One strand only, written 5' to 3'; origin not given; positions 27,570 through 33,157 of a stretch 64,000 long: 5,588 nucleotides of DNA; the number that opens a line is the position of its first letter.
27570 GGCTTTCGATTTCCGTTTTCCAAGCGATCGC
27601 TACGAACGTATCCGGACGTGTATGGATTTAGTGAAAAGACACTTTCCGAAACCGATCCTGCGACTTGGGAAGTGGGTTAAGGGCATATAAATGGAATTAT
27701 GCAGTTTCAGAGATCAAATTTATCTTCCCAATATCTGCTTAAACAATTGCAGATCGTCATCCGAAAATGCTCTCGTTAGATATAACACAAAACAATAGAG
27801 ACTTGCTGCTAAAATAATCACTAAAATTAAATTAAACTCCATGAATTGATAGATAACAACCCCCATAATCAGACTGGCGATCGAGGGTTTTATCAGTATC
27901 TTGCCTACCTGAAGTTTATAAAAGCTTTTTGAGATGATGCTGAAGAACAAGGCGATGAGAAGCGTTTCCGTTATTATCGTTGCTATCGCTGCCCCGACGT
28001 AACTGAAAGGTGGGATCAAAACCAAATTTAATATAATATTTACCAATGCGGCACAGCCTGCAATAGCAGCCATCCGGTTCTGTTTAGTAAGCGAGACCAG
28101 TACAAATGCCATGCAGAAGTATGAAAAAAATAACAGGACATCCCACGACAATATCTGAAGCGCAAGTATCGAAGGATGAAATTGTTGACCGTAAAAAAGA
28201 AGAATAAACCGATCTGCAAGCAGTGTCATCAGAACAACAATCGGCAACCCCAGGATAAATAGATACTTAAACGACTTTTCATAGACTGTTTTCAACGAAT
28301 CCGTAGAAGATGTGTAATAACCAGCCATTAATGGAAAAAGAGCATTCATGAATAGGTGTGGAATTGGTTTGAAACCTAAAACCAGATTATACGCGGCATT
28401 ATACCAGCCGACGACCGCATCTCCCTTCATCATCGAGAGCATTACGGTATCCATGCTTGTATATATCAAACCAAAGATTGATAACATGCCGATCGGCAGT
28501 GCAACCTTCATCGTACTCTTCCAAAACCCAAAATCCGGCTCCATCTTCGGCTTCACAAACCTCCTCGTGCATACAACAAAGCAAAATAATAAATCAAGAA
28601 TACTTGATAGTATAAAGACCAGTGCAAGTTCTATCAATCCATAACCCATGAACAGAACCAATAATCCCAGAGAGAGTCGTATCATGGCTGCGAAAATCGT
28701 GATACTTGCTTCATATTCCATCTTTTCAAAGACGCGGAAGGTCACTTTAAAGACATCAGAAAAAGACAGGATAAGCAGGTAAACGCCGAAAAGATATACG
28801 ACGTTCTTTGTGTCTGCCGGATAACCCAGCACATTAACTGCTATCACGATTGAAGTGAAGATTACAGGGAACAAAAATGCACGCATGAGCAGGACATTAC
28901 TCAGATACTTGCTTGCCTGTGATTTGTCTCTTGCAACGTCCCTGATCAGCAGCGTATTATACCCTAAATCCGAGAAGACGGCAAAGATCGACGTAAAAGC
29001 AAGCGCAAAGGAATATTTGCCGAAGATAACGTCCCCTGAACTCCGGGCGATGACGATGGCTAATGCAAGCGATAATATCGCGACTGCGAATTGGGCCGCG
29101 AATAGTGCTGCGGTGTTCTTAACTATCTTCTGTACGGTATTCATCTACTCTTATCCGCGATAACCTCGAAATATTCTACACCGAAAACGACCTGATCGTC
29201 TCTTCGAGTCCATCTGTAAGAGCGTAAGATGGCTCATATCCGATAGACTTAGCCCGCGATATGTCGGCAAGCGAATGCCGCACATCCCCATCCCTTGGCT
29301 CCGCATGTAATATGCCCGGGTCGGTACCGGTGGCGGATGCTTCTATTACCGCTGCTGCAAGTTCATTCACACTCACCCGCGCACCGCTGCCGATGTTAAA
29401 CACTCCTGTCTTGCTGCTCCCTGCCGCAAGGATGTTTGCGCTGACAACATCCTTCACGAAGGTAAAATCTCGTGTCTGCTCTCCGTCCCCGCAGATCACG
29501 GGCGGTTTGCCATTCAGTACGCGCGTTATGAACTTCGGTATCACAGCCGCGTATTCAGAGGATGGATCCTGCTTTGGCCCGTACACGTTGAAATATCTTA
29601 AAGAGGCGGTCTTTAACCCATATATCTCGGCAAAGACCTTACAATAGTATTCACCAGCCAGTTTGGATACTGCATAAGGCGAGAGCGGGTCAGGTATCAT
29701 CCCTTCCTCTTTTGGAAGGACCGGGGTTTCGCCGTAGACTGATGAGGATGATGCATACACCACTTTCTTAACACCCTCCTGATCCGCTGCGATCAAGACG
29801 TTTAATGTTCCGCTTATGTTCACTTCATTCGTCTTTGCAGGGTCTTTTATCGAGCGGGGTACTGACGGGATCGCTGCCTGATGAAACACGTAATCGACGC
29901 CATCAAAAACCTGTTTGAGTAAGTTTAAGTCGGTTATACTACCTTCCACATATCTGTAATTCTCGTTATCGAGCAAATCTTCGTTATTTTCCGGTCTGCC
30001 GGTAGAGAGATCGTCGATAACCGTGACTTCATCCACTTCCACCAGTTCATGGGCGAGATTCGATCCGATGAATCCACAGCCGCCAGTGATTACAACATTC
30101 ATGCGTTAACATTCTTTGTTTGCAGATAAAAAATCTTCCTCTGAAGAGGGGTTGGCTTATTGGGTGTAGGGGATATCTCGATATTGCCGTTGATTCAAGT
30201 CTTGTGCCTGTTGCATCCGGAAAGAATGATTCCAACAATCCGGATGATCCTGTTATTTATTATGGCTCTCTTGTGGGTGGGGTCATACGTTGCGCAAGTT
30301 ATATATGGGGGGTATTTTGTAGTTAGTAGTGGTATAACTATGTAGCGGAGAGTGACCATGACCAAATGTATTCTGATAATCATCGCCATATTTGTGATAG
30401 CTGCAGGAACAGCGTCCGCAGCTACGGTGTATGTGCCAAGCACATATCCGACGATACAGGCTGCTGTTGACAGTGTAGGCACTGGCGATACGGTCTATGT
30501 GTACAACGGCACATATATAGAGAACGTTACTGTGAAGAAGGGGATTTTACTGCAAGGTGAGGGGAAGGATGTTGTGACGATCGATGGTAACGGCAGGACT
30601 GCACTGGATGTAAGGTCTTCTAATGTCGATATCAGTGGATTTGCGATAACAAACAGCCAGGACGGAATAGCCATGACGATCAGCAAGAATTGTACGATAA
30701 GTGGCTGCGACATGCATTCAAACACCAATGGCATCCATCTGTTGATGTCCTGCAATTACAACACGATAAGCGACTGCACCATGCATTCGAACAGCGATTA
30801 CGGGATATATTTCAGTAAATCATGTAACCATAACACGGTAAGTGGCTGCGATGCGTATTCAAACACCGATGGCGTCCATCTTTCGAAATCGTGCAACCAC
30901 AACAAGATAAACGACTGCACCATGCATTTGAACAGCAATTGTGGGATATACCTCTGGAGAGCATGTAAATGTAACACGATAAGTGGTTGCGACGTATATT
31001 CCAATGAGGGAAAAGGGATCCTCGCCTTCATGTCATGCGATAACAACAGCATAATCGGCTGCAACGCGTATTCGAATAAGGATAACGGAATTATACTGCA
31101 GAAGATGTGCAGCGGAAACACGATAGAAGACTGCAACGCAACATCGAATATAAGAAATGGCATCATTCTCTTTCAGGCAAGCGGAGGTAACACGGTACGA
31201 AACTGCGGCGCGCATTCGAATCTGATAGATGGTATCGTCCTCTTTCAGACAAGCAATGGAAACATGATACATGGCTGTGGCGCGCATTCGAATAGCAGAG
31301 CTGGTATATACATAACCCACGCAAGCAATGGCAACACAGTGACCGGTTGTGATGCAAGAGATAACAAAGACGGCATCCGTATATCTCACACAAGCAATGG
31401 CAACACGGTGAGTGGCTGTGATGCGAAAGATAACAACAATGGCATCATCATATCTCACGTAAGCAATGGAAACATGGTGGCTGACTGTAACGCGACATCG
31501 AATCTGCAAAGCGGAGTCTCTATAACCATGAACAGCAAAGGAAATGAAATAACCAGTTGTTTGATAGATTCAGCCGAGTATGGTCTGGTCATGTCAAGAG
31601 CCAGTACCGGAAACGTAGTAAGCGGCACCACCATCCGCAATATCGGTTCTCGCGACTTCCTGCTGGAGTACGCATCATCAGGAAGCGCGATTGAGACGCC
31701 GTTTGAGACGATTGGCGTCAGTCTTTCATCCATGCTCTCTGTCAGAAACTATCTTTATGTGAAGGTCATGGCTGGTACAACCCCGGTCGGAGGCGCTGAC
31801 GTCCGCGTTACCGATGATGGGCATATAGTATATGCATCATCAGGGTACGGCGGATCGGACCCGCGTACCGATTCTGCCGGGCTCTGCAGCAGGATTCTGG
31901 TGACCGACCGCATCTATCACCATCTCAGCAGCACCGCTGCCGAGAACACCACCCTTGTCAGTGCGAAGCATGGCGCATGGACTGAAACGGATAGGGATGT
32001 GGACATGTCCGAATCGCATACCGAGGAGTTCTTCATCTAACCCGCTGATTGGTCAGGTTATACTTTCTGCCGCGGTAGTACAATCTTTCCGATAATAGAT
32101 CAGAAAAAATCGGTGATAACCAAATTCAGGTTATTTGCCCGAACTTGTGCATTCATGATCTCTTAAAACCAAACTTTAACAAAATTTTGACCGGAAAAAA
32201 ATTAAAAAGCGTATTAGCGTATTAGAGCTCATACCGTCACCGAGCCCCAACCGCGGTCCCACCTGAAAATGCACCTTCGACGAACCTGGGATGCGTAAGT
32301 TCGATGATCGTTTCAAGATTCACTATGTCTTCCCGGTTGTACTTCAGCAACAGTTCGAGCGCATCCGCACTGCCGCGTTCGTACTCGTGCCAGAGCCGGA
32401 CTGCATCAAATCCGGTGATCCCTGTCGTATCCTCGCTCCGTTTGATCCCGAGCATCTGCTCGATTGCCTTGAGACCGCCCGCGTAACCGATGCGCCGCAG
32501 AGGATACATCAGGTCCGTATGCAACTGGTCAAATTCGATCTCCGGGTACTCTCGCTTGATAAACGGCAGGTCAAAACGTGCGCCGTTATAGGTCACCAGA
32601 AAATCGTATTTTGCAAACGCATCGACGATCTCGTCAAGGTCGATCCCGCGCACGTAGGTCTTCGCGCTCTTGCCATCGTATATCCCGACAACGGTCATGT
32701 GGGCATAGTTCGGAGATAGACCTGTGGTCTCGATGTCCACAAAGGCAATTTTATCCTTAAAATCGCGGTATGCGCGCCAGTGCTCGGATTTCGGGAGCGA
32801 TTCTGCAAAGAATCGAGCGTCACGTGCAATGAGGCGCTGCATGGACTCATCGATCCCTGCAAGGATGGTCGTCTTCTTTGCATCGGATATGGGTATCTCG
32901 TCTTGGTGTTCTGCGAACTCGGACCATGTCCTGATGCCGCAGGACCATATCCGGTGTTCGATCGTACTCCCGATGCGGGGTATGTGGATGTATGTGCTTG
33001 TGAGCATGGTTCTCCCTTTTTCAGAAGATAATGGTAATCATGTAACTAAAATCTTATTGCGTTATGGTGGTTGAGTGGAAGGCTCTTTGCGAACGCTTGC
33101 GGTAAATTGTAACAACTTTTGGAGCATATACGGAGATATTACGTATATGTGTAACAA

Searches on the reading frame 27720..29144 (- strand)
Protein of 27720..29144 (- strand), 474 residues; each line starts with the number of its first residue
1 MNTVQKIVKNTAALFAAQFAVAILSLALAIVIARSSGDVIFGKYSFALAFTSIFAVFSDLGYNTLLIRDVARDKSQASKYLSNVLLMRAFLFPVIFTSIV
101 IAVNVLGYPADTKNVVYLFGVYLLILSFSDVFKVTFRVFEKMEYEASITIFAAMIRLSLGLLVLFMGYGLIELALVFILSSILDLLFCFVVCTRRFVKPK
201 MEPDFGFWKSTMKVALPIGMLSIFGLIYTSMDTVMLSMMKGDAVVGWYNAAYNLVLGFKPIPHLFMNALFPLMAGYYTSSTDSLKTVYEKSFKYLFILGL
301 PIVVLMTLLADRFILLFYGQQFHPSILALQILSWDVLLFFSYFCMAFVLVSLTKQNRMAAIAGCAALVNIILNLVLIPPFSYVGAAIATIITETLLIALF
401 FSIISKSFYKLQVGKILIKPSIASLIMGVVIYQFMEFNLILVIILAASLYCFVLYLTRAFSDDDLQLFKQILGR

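Call 40: search_protein_families(library=pfam, proteins=[window:27720-29144:-], max_evalue=0.001)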
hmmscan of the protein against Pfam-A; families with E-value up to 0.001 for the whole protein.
window:27720-29144:- (474 aa): 3 families
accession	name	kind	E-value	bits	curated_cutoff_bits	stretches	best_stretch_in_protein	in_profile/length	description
PF01943.22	Polysacc_synt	-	2e-38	132.9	28.2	1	7-274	1-271/274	Polysaccharide biosynthesis protein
PF13440.11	Polysacc_synt_3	-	1.1e-20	74.5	23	1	41-326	11-292/293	Polysaccharide biosynthesis protein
PF01554.23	MatE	-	1.1e-06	28.9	24.9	1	217-374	1-160/161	MatE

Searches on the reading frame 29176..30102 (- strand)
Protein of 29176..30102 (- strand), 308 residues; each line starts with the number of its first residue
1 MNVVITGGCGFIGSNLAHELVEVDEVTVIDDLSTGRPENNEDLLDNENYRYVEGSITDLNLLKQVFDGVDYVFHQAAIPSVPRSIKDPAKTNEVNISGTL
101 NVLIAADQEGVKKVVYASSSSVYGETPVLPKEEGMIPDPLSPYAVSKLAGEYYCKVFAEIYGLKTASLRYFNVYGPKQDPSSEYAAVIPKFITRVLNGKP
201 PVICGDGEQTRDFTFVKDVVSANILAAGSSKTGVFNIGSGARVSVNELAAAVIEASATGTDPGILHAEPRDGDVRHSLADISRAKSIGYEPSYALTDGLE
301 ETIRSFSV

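Call 40: search_protein_families(library=pfam, proteins=[window:29176-30102:-], max_evalue=0.001)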
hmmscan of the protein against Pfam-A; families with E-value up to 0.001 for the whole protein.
window:29176-30102:- (308 aa): 8 families
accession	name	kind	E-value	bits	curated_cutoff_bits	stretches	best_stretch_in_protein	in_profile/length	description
PF01370.27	Epimerase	-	3.9e-64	216.8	20.9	1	3-238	1-240/240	NAD dependent epimerase/dehydratase family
PF16363.11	GDP_Man_Dehyd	-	4.8e-55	187.7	27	1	5-302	2-332/332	GDP-mannose 4,6 dehydratase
PF01073.25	3Beta_HSD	-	1.9e-28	99.8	22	1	4-227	1-229/280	3-beta hydroxysteroid dehydrogenase/isomerase family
PF02719.21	Polysacc_synt_2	-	1.3e-20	74.2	20.2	1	3-258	1-249/293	Polysaccharide biosynthesis protein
PF04321.23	RmlD_sub_bind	-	5.7e-12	45.7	27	1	1-257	1-232/287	RmlD substrate binding domain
PF13460.12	NAD_binding_10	-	7.5e-10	39.4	27.2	1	7-149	1-126/184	NAD(P)H-binding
PF07993.18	NAD_binding_4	-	7.1e-09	35.6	20.1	1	5-216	1-251/258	Male sterility protein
PF05368.20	NmrA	-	1.9e-05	24.8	27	1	3-120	5-108/298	NmrA-like family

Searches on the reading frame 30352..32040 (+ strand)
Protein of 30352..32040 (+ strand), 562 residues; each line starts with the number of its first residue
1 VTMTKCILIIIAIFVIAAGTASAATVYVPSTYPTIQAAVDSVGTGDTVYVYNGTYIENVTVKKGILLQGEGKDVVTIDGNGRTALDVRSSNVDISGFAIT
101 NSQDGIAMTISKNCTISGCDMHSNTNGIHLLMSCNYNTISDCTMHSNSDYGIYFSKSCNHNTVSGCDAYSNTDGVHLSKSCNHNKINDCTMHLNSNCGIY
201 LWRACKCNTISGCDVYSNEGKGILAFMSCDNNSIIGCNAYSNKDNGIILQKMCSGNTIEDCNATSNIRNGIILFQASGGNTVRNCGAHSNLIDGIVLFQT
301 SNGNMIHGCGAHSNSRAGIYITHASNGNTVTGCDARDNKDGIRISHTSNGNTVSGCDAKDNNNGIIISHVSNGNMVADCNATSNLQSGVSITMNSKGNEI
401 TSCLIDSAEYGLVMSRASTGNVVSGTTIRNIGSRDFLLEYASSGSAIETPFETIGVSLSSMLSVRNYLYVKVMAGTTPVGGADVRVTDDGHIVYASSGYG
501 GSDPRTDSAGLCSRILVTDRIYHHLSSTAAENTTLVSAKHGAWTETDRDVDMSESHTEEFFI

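Call 40: search_protein_families(library=pfam, proteins=[window:30352-32040:+], max_evalue=0.001)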
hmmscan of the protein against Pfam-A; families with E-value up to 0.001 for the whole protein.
window:30352-32040:+ (562 aa): 2 families
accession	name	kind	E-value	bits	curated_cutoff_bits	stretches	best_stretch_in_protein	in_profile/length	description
PF13229.12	Beta_helix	-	3.2e-42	144.3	25.9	3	64-205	2-148/158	Right handed beta helix region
PF05048.19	NosD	-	1.7e-36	126.1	23.6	3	43-211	5-165/212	Periplasmic copper-binding protein (NosD)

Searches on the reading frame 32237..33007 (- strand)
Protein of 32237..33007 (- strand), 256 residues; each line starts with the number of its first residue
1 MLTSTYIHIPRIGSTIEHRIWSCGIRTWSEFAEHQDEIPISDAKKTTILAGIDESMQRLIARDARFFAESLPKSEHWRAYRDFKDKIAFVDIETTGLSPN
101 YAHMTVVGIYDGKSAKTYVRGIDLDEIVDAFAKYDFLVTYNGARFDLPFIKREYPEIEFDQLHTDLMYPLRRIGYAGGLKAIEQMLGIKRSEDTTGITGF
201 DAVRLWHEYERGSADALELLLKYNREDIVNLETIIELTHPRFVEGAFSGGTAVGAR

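Call 41: search_protein_families(library=pfam, proteins=[window:32237-33007:-], max_evalue=0.001)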
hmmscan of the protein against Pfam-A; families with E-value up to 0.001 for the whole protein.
window:32237-33007:- (256 aa): 1 family
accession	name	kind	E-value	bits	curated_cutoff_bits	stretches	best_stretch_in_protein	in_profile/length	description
PF13482.12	RNase_H_2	-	3.7e-38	131.5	22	1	88-237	1-163/165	RNase_H superfamily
